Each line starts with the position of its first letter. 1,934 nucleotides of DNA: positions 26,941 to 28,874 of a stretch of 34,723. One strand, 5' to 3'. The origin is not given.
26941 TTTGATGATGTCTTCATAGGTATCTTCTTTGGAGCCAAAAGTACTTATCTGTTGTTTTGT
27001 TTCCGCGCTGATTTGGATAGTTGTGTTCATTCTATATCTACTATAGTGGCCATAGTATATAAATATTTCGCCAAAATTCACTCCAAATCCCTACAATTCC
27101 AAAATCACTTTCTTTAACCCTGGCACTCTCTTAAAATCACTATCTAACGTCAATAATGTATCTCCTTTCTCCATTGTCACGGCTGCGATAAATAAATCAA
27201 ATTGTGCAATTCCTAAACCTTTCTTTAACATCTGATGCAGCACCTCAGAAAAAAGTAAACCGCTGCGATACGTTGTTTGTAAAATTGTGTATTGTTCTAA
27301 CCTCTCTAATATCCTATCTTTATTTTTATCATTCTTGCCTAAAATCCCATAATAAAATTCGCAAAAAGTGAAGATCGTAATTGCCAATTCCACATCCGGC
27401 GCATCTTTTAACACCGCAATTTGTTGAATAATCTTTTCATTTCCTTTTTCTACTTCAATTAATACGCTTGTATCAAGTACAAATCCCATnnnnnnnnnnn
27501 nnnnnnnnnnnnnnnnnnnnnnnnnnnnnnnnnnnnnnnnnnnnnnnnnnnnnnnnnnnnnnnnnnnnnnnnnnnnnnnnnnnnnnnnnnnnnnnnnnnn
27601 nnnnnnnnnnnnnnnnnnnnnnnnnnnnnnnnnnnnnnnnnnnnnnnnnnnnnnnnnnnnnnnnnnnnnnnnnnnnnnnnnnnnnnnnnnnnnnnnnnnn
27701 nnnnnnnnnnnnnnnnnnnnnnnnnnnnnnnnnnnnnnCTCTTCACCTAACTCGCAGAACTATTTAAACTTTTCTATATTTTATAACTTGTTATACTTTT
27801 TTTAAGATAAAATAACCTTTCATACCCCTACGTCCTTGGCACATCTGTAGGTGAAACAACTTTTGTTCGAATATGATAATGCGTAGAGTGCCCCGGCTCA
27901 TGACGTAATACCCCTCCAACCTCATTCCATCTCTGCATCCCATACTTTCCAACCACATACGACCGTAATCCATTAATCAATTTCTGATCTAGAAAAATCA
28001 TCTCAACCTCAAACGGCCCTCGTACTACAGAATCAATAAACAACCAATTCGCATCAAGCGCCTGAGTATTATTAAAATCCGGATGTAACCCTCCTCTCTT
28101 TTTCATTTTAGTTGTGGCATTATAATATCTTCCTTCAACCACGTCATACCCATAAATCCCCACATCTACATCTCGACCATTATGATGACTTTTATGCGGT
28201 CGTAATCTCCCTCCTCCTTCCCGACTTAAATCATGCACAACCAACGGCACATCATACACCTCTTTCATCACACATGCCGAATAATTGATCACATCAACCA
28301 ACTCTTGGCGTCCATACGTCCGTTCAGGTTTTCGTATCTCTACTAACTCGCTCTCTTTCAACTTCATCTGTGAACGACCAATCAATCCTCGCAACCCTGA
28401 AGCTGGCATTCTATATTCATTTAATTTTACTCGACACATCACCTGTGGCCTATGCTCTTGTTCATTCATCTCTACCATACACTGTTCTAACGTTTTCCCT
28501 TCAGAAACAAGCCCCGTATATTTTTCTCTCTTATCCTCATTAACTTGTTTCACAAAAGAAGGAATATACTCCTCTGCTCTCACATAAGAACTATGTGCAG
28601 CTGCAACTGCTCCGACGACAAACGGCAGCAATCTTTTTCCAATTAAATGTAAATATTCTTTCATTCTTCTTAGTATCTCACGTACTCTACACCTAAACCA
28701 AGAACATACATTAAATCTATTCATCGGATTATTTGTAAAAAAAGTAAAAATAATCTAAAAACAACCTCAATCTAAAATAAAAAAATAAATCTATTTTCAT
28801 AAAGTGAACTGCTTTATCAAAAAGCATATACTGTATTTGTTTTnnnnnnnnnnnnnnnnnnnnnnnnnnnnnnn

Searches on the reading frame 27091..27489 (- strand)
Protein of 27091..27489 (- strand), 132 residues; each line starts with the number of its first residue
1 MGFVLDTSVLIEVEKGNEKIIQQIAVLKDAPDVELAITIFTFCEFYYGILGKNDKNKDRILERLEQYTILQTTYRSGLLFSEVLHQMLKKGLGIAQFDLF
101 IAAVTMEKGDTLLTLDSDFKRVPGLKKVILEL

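Call 12: search_protein_families(library=pfam, proteins=[window:27091-27489:-], max_evalue=0.01)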
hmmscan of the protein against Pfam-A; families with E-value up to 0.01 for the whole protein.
window:27091-27489:- (132 aa): 1 family
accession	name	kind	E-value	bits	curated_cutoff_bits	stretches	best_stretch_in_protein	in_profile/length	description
PF01850.27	PIN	-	1.5e-12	48.6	23.6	1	4-124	2-119/120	PIN domain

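Call 41: list_cluster_members(proteins=[window:27091-27489:-, window:27490-27738:-, window:26498-26839:-, window:26818-27081:-, window:26015-26395:-, window:26234-26578:+, window:26015-26188:-, window:27828-28724:-, window:24459-25046:-, window:23960-24412:+])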
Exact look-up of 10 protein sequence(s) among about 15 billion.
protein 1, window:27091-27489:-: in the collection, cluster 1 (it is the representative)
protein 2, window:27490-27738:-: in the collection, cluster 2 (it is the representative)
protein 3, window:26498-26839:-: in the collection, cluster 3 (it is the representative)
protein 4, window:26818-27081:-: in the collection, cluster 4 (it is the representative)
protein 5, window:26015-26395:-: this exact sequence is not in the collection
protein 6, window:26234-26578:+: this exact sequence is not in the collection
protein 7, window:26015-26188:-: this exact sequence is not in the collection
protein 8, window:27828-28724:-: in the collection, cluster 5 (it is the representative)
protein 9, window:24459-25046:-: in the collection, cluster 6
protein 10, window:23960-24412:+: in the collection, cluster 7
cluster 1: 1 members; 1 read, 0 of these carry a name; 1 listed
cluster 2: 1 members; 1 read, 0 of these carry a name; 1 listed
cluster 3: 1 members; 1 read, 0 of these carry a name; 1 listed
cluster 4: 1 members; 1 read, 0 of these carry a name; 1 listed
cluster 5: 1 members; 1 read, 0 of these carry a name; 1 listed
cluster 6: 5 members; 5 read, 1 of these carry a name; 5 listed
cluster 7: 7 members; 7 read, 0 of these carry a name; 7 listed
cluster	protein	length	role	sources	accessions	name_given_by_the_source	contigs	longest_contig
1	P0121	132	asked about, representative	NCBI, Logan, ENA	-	-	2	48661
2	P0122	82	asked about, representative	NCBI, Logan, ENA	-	-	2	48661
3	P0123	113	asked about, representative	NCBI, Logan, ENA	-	-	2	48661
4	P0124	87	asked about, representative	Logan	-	-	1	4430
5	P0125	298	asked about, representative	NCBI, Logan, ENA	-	-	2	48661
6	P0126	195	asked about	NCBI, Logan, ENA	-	-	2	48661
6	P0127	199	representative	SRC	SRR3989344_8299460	-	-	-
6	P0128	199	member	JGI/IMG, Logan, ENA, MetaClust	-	\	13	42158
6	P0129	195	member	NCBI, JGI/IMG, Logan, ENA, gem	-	-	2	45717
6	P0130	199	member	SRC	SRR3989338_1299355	-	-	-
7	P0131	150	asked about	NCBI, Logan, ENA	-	-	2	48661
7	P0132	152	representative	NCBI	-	-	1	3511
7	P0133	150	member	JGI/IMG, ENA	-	-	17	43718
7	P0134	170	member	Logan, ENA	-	-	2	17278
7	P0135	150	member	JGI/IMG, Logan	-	-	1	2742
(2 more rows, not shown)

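Call 54: find_encoding_contigs(protein=P0133, flank=6000, max_places=10)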
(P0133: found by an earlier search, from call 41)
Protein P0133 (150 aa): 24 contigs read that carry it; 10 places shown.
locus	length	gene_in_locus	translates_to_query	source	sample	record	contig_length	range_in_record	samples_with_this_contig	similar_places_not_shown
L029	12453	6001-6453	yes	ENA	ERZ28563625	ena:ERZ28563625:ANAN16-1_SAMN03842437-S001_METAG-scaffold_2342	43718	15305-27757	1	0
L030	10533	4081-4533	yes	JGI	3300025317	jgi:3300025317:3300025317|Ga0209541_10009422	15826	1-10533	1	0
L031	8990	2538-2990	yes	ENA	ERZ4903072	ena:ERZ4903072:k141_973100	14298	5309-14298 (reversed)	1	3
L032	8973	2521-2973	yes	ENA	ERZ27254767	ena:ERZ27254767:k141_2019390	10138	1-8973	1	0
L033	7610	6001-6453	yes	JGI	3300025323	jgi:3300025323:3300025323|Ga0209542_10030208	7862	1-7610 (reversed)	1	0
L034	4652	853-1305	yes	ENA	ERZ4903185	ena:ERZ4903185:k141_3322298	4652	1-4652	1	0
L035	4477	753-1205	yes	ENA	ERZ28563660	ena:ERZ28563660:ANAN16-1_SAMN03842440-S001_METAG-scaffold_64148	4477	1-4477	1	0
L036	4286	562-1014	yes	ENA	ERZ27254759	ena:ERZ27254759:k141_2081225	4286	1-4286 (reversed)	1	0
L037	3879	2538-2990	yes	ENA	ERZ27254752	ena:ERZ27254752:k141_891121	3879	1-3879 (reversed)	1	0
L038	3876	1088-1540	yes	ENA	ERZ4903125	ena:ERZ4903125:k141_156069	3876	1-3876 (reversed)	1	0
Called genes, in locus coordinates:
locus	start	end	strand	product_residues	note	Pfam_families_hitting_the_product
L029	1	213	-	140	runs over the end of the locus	-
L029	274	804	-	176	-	PF01909:NTP_transf_2, PF18765:Polbeta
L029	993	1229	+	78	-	-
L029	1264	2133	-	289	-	-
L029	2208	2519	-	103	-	-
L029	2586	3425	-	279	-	PF00466:Ribosomal_L10, PF17777:RL10P_insert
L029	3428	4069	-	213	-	PF00687:Ribosomal_L1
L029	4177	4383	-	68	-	-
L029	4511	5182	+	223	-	-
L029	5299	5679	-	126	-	-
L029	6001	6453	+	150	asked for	PF01978:TrmB (faint)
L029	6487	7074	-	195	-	PF13581:HATPase_c_2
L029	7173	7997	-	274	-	PF19656:DUF6159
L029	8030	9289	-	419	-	PF13173:AAA_14, PF13635:DUF4143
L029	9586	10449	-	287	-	PF03411:Peptidase_M74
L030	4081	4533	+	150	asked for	PF01978:TrmB (faint)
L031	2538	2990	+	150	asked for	PF01978:TrmB (faint)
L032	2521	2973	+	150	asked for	PF01978:TrmB (faint)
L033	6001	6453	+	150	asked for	PF01978:TrmB (faint)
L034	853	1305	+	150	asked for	PF01978:TrmB (faint)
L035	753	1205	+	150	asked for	PF01978:TrmB (faint)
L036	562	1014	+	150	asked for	PF01978:TrmB (faint)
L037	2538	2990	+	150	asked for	PF01978:TrmB (faint)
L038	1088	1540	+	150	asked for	PF01978:TrmB (faint)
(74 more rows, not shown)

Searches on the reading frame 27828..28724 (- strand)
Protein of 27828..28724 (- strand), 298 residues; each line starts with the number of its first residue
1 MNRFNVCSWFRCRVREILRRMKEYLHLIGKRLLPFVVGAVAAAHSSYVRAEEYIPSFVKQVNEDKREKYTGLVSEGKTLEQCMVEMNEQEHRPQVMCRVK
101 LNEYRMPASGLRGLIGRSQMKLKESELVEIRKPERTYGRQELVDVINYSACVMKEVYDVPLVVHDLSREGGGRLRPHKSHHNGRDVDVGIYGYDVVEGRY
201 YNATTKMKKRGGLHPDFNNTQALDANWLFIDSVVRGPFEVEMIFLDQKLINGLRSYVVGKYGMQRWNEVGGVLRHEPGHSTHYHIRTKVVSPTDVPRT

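Call 12: search_protein_families(library=pfam, proteins=[window:27828-28724:-], max_evalue=0.01)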
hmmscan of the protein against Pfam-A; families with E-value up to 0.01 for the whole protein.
window:27828-28724:- (298 aa): 1 family
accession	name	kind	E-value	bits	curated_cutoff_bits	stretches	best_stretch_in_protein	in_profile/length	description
PF03411.18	Peptidase_M74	-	2.1e-07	31.2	25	1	115-286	11-182/240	Penicillin-insensitive murein endopeptidase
